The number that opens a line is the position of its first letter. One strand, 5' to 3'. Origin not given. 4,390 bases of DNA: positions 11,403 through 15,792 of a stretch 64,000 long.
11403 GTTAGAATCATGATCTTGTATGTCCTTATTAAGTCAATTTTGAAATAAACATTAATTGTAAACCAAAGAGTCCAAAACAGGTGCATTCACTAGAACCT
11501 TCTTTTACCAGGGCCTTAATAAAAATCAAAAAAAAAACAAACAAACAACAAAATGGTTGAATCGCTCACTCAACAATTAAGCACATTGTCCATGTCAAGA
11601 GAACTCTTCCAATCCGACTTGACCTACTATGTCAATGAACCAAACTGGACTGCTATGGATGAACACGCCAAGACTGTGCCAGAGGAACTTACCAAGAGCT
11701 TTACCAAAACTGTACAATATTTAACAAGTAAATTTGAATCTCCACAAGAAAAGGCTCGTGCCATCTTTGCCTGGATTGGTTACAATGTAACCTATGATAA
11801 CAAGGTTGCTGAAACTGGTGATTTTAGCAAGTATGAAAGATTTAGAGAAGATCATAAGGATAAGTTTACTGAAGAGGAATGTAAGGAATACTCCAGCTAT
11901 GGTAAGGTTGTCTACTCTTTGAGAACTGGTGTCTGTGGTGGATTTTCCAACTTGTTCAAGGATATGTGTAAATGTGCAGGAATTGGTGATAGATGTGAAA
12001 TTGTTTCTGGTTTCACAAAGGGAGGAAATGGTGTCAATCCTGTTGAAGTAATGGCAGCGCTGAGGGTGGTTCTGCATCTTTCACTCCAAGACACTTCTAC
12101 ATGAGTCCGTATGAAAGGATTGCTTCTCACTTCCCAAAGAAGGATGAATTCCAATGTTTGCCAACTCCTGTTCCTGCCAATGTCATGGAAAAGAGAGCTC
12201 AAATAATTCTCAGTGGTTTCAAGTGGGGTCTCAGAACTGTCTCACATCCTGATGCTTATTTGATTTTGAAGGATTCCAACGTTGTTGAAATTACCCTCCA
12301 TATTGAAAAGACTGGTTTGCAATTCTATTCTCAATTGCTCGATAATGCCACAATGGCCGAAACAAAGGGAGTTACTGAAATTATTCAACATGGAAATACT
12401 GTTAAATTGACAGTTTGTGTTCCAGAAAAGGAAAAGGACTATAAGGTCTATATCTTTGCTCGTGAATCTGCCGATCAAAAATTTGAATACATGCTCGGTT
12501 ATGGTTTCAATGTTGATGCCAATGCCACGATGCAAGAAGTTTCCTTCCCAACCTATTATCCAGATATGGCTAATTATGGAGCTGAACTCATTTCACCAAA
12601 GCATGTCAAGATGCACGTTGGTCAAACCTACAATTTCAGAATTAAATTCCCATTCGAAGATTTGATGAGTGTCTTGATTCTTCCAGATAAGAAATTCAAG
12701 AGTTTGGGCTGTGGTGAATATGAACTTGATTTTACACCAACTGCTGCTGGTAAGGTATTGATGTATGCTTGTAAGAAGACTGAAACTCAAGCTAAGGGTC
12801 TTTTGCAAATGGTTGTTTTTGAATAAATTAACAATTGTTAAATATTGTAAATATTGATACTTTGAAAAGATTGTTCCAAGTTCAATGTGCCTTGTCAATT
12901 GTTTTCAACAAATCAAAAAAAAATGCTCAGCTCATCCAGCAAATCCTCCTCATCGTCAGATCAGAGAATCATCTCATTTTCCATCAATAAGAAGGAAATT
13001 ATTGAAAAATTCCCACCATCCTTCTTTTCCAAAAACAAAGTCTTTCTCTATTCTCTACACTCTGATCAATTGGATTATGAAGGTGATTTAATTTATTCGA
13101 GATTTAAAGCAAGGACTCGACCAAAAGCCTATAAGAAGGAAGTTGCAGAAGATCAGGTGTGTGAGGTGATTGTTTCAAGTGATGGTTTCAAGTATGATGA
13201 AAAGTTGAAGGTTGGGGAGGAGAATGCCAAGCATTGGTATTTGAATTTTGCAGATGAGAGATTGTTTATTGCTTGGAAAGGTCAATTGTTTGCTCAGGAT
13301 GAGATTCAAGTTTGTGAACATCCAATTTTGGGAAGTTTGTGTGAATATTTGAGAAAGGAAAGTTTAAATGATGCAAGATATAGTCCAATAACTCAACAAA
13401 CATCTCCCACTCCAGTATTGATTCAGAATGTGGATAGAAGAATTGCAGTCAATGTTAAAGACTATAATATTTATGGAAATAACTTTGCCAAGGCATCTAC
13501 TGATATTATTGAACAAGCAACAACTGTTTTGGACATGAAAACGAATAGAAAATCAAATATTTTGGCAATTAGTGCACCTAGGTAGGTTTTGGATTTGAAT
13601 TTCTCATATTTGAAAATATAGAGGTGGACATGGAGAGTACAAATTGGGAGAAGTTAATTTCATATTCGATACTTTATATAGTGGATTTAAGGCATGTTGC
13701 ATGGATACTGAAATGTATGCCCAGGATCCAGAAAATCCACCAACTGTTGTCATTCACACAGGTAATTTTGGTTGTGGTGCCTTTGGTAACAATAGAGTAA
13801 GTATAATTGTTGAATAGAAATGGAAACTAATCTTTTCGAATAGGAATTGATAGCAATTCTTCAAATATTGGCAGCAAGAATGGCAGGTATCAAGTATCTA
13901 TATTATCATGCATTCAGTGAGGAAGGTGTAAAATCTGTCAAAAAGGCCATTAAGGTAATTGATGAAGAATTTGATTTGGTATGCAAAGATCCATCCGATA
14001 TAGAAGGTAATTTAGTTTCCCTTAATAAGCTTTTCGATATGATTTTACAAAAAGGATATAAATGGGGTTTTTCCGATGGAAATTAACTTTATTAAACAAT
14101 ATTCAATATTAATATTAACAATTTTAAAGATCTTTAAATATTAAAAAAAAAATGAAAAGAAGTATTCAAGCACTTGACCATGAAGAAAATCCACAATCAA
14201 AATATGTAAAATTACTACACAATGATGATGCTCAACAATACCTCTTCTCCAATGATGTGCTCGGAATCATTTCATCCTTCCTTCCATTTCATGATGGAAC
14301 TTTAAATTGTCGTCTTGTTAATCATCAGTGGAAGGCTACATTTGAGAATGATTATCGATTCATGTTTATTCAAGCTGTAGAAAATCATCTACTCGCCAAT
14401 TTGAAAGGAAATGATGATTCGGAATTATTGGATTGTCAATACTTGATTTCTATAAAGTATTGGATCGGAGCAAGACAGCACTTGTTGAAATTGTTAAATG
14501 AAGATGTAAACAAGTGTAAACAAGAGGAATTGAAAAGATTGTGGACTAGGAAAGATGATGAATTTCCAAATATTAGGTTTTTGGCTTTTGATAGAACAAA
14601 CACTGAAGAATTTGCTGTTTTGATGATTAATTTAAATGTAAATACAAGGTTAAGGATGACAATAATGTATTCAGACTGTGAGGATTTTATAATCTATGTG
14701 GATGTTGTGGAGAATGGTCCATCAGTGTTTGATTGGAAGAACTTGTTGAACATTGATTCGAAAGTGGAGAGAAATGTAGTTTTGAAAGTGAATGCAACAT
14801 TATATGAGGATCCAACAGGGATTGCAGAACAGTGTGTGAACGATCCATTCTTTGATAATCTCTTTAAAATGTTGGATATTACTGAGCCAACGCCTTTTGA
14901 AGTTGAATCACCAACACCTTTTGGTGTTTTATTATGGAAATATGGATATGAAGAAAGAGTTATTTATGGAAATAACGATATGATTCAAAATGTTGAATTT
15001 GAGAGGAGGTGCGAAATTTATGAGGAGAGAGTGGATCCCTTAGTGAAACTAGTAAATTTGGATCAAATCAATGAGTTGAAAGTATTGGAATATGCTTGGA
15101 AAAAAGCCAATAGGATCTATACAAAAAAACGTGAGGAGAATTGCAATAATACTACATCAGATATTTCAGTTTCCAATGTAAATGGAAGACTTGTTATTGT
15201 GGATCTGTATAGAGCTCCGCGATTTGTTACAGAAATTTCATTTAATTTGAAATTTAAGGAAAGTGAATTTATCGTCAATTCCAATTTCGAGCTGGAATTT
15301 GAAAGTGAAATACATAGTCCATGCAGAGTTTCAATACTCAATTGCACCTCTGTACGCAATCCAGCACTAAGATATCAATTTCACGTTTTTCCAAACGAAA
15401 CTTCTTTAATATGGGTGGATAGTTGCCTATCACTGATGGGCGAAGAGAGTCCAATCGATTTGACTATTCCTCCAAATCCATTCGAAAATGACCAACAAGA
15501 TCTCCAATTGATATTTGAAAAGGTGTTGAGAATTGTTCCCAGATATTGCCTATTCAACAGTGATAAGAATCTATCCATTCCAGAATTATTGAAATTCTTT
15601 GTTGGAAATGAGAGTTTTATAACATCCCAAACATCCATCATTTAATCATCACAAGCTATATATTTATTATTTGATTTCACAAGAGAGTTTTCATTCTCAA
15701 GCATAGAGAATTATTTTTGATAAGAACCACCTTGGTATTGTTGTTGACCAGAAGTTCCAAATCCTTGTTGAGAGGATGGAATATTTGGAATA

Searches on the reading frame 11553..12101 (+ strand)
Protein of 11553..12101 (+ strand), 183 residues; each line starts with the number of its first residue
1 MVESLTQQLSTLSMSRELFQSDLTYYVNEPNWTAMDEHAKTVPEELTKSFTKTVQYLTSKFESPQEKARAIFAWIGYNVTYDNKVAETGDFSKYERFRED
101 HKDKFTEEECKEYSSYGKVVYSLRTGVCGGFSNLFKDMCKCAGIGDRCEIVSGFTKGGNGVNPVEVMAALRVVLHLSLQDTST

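Call 75: search_protein_families(library=pfam, proteins=[window:11553-12101:+], max_evalue=0.01)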
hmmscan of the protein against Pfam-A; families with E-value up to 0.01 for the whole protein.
window:11553-12101:+ (183 aa): 2 families
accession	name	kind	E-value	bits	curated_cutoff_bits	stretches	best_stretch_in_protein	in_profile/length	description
PF01841.26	Transglut_core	-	1.8e-08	35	23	1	53-158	3-82/108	Transglutaminase-like superfamily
PF04473.18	DUF553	-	0.0029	17.5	20.5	1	58-134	10-70/140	Transglutaminase-like domain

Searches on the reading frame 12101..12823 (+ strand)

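Call 75: search_protein_families(library=pfam, proteins=[window:12101-12823:+], max_evalue=0.01)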
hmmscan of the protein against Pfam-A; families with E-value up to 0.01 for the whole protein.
window:12101-12823:+ (241 aa): 1 family
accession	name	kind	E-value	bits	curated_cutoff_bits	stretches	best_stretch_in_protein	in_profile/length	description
PF23265.1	Ig-like_KY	-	2.1e-09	38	27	1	40-149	15-127/129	KY-like, immunoglobulin-like domain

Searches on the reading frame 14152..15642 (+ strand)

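Call 75: search_protein_families(library=pfam, proteins=[window:14152-15642:+], max_evalue=0.01)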
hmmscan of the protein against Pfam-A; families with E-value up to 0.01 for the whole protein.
window:14152-15642:+ (497 aa): 1 family
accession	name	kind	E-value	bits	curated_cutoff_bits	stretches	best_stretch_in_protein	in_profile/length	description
PF00646.38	F-box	-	0.0069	16.7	20.5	0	34-68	6-39/43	F-box domain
